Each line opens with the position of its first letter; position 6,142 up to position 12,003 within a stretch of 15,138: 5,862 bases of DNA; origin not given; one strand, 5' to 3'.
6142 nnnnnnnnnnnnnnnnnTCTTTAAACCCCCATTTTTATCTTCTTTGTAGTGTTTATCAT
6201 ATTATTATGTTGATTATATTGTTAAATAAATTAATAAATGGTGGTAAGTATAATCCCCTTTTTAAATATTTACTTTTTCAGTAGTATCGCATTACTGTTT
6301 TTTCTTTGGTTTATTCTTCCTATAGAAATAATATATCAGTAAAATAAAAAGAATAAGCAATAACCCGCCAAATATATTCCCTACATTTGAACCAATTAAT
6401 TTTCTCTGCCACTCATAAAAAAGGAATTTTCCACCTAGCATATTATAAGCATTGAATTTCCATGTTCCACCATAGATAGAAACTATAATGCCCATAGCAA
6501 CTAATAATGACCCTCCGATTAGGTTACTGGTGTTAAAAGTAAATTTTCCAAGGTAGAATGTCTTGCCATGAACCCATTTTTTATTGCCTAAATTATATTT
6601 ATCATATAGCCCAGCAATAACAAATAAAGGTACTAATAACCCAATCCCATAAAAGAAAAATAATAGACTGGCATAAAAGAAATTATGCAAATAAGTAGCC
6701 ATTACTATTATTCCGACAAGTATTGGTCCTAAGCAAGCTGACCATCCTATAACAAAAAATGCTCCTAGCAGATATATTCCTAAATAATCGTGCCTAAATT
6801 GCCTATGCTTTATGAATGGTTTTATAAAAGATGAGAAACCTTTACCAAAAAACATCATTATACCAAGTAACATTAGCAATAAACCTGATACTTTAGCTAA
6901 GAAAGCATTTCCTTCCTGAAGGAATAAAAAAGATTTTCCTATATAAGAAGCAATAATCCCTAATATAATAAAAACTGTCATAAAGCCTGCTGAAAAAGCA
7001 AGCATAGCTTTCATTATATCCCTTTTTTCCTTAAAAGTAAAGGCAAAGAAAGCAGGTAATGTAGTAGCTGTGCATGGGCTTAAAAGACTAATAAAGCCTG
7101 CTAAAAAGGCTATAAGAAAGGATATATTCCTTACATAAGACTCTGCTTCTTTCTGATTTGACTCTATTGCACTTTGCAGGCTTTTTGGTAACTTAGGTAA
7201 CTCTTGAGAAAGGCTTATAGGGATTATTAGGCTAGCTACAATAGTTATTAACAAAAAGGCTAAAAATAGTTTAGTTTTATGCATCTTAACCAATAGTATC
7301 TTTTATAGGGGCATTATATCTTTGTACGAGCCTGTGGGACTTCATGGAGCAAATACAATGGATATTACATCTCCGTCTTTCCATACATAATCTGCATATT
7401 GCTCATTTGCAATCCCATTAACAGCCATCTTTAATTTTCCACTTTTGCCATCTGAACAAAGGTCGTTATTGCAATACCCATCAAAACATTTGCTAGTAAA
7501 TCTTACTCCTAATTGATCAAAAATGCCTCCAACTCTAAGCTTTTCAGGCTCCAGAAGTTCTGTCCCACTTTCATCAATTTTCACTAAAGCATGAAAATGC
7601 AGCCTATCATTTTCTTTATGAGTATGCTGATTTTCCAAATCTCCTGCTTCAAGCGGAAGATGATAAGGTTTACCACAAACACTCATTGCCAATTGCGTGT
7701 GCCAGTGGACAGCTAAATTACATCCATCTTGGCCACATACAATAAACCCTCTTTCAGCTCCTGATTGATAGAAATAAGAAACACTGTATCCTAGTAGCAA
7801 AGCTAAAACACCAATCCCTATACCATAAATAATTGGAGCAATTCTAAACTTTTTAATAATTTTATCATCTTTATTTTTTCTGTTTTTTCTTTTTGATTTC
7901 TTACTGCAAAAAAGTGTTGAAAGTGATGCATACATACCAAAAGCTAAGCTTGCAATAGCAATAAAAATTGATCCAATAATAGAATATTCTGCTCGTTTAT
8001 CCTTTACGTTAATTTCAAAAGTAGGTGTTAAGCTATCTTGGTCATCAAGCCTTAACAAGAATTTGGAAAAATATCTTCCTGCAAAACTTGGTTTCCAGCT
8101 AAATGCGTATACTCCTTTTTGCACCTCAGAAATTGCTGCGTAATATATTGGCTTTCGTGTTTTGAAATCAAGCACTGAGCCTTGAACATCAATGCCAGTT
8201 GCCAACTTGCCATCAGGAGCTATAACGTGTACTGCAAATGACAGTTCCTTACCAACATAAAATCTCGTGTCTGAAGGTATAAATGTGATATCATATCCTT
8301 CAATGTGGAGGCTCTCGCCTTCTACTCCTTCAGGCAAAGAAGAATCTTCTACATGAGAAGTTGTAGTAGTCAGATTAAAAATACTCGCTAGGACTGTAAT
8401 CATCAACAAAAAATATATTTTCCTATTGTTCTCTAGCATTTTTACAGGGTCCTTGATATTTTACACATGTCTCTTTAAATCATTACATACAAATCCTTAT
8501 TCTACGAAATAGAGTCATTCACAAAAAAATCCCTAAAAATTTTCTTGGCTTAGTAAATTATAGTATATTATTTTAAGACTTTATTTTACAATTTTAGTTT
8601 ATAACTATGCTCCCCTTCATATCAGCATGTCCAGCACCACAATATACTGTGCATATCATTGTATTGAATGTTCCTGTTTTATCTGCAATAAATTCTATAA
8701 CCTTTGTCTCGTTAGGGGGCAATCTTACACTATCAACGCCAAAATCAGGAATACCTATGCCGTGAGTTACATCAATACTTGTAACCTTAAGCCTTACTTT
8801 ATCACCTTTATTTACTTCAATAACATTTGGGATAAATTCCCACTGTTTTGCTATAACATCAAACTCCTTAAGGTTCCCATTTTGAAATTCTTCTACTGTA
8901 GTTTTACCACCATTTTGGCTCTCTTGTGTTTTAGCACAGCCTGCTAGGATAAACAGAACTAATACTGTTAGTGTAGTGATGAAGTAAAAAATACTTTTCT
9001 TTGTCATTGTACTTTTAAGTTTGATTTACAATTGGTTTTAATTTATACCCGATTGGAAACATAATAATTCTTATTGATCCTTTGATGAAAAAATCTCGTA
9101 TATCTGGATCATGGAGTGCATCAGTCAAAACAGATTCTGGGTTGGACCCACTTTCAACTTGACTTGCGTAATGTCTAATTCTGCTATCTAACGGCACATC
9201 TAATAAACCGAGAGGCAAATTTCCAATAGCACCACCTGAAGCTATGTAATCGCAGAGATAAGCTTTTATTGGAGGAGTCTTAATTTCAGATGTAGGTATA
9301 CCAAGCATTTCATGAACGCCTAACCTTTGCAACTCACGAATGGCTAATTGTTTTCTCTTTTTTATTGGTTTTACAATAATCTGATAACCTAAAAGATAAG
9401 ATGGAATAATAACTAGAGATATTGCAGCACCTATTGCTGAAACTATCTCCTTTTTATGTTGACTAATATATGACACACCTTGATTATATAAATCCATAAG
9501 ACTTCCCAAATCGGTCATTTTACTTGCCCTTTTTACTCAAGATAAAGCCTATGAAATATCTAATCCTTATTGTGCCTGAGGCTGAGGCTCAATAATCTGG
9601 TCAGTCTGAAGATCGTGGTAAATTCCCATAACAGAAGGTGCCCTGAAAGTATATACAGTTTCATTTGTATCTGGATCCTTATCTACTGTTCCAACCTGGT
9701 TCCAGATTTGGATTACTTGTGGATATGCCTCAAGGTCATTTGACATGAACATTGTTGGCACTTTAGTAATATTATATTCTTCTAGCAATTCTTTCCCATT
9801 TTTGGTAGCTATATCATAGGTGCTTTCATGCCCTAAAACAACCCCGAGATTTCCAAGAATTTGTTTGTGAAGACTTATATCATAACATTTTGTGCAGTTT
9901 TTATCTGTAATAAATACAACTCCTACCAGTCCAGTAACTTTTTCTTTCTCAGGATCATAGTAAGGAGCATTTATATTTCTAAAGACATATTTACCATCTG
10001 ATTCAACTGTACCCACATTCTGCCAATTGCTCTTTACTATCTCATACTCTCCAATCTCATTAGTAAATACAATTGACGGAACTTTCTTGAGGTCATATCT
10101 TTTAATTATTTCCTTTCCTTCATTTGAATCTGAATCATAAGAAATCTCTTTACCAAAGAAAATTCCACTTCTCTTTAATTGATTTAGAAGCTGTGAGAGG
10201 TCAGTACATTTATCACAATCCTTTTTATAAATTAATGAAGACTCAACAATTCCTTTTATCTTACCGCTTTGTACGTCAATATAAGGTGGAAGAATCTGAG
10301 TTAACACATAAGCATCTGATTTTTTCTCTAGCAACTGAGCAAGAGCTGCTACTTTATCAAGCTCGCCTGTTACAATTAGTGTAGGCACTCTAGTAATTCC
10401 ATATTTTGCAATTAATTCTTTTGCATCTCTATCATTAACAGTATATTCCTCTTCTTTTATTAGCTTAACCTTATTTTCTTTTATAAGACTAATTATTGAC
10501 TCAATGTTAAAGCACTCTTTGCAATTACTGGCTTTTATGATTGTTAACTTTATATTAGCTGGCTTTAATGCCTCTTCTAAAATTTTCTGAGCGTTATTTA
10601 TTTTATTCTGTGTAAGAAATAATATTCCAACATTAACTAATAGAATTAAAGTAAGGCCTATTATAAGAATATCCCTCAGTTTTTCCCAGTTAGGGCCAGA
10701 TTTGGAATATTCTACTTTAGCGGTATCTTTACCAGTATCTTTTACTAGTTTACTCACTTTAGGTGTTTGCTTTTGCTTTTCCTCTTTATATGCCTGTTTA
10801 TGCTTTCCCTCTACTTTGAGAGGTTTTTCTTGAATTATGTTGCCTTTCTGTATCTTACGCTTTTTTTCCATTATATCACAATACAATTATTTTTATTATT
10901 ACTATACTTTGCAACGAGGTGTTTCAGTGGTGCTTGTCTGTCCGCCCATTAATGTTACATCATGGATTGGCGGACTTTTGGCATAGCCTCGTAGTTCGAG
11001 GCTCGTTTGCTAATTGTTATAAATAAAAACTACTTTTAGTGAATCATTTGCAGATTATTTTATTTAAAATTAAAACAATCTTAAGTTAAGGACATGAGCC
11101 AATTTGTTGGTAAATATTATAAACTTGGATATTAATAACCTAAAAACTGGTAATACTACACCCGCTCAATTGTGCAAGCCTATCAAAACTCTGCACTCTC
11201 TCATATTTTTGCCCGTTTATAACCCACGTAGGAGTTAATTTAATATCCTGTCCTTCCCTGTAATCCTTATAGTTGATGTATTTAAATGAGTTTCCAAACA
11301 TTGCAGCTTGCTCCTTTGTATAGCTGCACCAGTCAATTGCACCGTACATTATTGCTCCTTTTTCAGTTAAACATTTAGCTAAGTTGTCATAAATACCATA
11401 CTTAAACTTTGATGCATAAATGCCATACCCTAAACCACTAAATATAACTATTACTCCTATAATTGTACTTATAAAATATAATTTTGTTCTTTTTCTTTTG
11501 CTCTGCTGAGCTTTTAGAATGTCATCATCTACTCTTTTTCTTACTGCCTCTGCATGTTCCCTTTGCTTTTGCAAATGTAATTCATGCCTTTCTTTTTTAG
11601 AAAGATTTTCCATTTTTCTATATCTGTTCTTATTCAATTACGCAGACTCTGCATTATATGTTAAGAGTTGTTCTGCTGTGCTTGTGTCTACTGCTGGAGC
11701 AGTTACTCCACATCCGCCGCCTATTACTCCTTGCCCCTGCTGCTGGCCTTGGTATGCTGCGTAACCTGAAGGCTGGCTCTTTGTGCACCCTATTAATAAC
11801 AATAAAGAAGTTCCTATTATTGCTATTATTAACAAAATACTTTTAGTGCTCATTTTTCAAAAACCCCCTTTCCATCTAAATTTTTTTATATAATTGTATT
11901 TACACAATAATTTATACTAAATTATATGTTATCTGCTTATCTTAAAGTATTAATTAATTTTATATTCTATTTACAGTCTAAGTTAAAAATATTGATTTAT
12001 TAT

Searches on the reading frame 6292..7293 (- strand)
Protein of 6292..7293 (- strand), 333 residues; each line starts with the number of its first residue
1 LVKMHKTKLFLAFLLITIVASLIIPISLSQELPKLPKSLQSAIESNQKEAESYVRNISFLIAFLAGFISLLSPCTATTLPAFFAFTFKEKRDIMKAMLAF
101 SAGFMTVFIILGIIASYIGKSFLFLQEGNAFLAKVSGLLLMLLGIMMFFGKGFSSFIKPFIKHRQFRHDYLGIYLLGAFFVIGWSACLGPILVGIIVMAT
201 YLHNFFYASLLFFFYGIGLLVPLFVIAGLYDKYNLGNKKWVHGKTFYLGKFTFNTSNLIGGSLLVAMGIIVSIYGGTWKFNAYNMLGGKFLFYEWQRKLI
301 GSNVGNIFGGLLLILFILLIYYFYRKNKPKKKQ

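Call 3: search_protein_families(library=pfam, proteins=[window:6292-7293:-], max_evalue=0.1)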
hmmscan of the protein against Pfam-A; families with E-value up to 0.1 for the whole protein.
window:6292-7293:- (333 aa): 1 family
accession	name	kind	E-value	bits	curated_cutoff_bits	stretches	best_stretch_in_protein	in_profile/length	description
PF02683.22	DsbD_TM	-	1.9e-09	37.6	27.1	1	60-232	6-187/219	Cytochrome C biogenesis protein transmembrane domain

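Call 4: search_protein_families(library=ncbifam, proteins=[window:6292-7293:-], max_evalue=0.1)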
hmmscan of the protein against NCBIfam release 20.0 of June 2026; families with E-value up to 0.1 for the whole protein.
window:6292-7293:- (333 aa): 1 family
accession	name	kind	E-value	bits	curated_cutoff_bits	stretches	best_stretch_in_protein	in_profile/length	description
NF045694.1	seleno_TsoB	exception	2.3e-06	26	805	1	42-227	164-356/572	rhodanese/DsbD fusion-like selenoprotein TsoB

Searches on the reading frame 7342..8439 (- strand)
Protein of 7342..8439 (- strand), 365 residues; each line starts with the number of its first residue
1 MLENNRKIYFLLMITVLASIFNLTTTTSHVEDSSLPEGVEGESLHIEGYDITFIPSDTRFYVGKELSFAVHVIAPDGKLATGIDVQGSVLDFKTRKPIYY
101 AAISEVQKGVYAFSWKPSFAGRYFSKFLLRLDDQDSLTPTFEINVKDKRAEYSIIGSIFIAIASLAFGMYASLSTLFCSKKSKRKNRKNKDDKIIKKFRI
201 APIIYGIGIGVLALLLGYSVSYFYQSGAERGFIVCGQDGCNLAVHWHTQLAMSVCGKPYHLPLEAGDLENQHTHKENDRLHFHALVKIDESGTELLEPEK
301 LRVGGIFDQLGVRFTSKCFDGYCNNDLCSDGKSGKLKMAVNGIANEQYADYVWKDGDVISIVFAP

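Call 3: search_protein_families(library=pfam, proteins=[window:7342-8439:-], max_evalue=0.1)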
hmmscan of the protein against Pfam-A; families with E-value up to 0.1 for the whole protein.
window:7342-8439:- (365 aa): 1 family
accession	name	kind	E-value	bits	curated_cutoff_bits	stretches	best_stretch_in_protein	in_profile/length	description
PF02597.26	ThiS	-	0.013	16.5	22.5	1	286-362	8-70/76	ThiS family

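Call 4: search_protein_families(library=ncbifam, proteins=[window:7342-8439:-], max_evalue=0.1)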
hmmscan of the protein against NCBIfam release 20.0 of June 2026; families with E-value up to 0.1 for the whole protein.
window:7342-8439:- (365 aa): 2 families
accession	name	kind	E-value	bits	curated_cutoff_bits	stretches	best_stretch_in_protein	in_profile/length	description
TIGR04370.1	glyco_rpt_poly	subfamily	0.00041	19.5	40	1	154-228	43-120/396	oligosaccharide repeat unit polymerase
TIGR04561.1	membra_charge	hypoth_equivalog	0.00056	20.1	30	1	141-196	3-56/82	TIGR04561 family membrane protein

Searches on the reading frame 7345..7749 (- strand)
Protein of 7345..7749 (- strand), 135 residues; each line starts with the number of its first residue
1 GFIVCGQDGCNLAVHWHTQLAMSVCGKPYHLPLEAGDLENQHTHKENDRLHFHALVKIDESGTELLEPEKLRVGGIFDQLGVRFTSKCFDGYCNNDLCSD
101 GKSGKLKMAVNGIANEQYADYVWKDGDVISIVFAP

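Call 56: find_homologous_proteins(query=window:7345-7749:-, max_evalue=0.001)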
Query seq(135 aa) (135 aa): 1 proteins with E <= 0.001 among 6 candidates.
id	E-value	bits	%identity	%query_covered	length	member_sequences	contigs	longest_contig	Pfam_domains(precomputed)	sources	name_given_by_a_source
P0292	9.1e-36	141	48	99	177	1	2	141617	-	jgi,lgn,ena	-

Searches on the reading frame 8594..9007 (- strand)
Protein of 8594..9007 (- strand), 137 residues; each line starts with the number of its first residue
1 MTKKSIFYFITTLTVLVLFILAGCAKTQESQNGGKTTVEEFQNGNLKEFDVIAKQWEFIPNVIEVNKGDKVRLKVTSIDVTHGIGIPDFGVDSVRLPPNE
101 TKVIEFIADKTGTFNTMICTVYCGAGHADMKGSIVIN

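Call 3: search_protein_families(library=pfam, proteins=[window:8594-9007:-], max_evalue=0.1)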
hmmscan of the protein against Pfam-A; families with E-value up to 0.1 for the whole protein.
window:8594-9007:- (137 aa): 2 families
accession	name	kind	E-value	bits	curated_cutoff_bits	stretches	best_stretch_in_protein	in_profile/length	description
PF13473.12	Cupredoxin_1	-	5.5e-08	33.2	27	1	17-135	4-103/104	Cupredoxin-like domain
PF00116.26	COX2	-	1.7e-06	28.4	22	1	62-131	47-114/120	Cytochrome C oxidase subunit II, periplasmic domain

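Call 4: search_protein_families(library=ncbifam, proteins=[window:8594-9007:-], max_evalue=0.1)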
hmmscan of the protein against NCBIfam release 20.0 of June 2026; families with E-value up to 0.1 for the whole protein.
window:8594-9007:- (137 aa): 11 families
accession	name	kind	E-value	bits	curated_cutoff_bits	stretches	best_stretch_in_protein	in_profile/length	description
TIGR04246.1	nitrous_NosZ_Gp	equivalog_domain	2.1e-15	56.1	625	1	42-136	480-576/578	Sec-dependent nitrous-oxide reductase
TIGR02866.1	CoxB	equivalog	4.5e-15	55.7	147.7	1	6-136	58-191/202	cytochrome c oxidase subunit II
NF052460.1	L-NosZ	equivalog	4.5e-14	51.8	700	1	43-136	375-478/480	clade III lactonase-type nitrous-oxide reductase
TIGR04244.1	nitrous_NosZ_RR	equivalog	2.1e-12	46.4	625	1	43-136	531-626/627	TAT-dependent nitrous-oxide reductase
NF050117.1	aa3_CtaC_Actin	exception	6.1e-09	35.5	250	1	63-131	161-227/244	aa3-type cytochrome oxidase subunit II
TIGR03096.1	nitroso_cyanin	equivalog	5.6e-07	29.4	142.85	1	37-123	42-122/135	nitrosocyanin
NF041074.2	quin_ox_SoxA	equivalog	3.5e-06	27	110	1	35-134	51-151/154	proton pump complex quinol oxidase subunit SoxA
TIGR01433.1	CyoA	equivalog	0.00045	19.7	266.2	1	66-131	144-207/226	ubiquinol oxidase subunit II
NF033894.1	Eex_IncN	subfamily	0.0081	16.1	33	1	10-48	4-34/65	EexN family lipoprotein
NF045963.1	MAG3240_fam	subfamily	0.018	13.9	160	1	1-68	1-71/565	MAG3240 family lipoprotein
NF033216.1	lipo_YgdI_YgdR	subfamily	0.06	13.3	42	0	9-28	4-23/71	YgdI/YgdR family lipoprotein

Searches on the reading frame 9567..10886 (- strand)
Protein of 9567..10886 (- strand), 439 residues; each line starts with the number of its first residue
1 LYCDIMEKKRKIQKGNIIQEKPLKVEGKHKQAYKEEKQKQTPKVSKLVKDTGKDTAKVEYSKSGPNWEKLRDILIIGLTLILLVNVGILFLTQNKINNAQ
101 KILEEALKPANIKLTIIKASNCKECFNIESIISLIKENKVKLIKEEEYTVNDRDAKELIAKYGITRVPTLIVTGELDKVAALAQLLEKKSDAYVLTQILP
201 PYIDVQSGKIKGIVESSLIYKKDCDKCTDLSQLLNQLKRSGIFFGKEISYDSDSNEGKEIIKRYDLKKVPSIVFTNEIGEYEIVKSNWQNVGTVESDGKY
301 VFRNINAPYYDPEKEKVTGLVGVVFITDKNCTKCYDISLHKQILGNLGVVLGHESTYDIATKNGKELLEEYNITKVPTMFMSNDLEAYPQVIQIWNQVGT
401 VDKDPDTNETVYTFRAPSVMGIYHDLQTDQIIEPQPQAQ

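Call 3: search_protein_families(library=pfam, proteins=[window:9567-10886:-], max_evalue=0.1)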
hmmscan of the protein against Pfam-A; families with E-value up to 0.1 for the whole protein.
window:9567-10886:- (439 aa): 8 families
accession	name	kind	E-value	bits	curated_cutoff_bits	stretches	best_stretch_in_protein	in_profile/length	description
PF13192.12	Thioredoxin_3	-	2.3e-09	37.6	24.8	1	116-176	5-59/76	Thioredoxin domain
PF13098.12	Thioredoxin_2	-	1e-06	29.5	27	0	114-173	9-82/104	Thioredoxin-like domain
PF00462.30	Glutaredoxin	-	8.1e-06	26.4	22.9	0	221-276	6-57/60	Glutaredoxin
PF00085.26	Thioredoxin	-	0.00013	22.4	23.5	0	117-180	25-86/103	Thioredoxin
PF13905.12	Thioredoxin_8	-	0.00019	22.2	27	0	138-172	57-87/94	Thioredoxin-like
PF09673.15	TrbC_Ftype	-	0.0097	16.3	24.2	0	369-388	64-83/111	Type-F conjugative transfer system pilin assembly protein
PF13549.11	ATP-grasp_5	-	0.01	15.7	27.6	0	143-184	3-44/221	ATP-grasp domain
PF07449.17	HyaE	-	0.015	15.7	22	0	149-185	65-102/108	Hydrogenase-1 expression protein HyaE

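Call 4: search_protein_families(library=ncbifam, proteins=[window:9567-10886:-], max_evalue=0.1)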
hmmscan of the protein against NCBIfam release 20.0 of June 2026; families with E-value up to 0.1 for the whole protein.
window:9567-10886:- (439 aa): 9 families
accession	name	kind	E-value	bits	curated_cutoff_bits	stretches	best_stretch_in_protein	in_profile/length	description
TIGR02187.2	PDO_seleno_TRX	equivalog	1.6e-11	44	185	2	100-175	9-80/209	protein disulfide oxidoreductase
TIGR02196.1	GlrX_YruB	hypoth_equivalog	9.4e-05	22.8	88.55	0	222-277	8-59/74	glutaredoxin-like protein, YruB-family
TIGR01068.1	thioredoxin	equivalog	0.00011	22.3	96.8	1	119-188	23-90/101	thioredoxin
TIGR00411.1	redox_disulf_1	equivalog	0.00017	21.6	92.75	1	114-179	3-66/82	MJ0307 family thioredoxin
NF008229.0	PRK10996.1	equivalog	0.00061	19.5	125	1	93-186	35-126/141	thioredoxin TrxC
NF007923.0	PRK10638.1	equivalog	0.0011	19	129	0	220-274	8-58/83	glutaredoxin 3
NF045694.1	seleno_TsoB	exception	0.0014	16.8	805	0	76-172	437-542/572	rhodanese/DsbD fusion-like selenoprotein TsoB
TIGR02742.1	TrbC_Ftype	equivalog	0.002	17.9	66.45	0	158-177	63-82/130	type-F conjugative transfer system pilin assembly protein TrbC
NF041202.1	StoA_CxxC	exception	0.032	14.1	210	0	356-384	112-140/163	endospore biogenesis thiol-disulfide oxidoreductase StoA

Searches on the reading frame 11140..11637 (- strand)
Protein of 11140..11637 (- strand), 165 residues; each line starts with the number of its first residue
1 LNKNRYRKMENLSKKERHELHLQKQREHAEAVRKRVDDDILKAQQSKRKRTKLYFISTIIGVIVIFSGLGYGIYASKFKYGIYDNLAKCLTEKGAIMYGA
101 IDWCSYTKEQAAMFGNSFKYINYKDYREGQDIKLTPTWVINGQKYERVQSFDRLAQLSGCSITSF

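Call 3: search_protein_families(library=pfam, proteins=[window:11140-11637:-], max_evalue=0.1)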
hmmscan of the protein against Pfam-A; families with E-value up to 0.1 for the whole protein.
window:11140-11637:- (165 aa): 2 families
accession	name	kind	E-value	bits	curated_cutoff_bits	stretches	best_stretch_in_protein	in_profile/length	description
PF09716.15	ETRAMP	-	0.00083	19.7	29.1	1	33-77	33-79/81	Malarial early transcribed membrane protein (ETRAMP)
PF13462.12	Thioredoxin_4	-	0.064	13.9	23.2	0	129-155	134-160/165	Thioredoxin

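Call 4: search_protein_families(library=ncbifam, proteins=[window:11140-11637:-], max_evalue=0.1)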
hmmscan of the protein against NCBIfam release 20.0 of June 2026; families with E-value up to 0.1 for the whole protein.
window:11140-11637:- (165 aa): 2 families
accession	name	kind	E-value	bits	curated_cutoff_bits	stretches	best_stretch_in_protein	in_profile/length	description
NF002014.0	PRK00819.1-4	equivalog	0.015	15.2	239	1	9-42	113-146/182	RNA 2'-phosphotransferase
TIGR01495.1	ETRAMP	paralog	0.026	14.5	32.75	1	39-77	38-77/85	ETRAMP family protein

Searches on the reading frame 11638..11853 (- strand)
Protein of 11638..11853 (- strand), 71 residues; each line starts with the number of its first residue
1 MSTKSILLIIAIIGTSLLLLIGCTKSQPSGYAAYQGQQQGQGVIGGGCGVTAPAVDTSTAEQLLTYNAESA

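Call 3: search_protein_families(library=pfam, proteins=[window:11638-11853:-], max_evalue=0.1)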
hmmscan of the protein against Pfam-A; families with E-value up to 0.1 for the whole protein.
window:11638-11853:- (71 aa): 1 family
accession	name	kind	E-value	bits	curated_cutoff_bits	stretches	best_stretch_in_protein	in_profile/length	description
PF19544.4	DUF6068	-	0.0068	15.7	25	1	7-40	5-38/392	Family of unknown function (DUF6068)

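Call 4: search_protein_families(library=ncbifam, proteins=[window:11638-11853:-], max_evalue=0.1)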
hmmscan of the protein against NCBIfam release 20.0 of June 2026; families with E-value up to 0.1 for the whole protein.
window:11638-11853:- (71 aa): 0 families
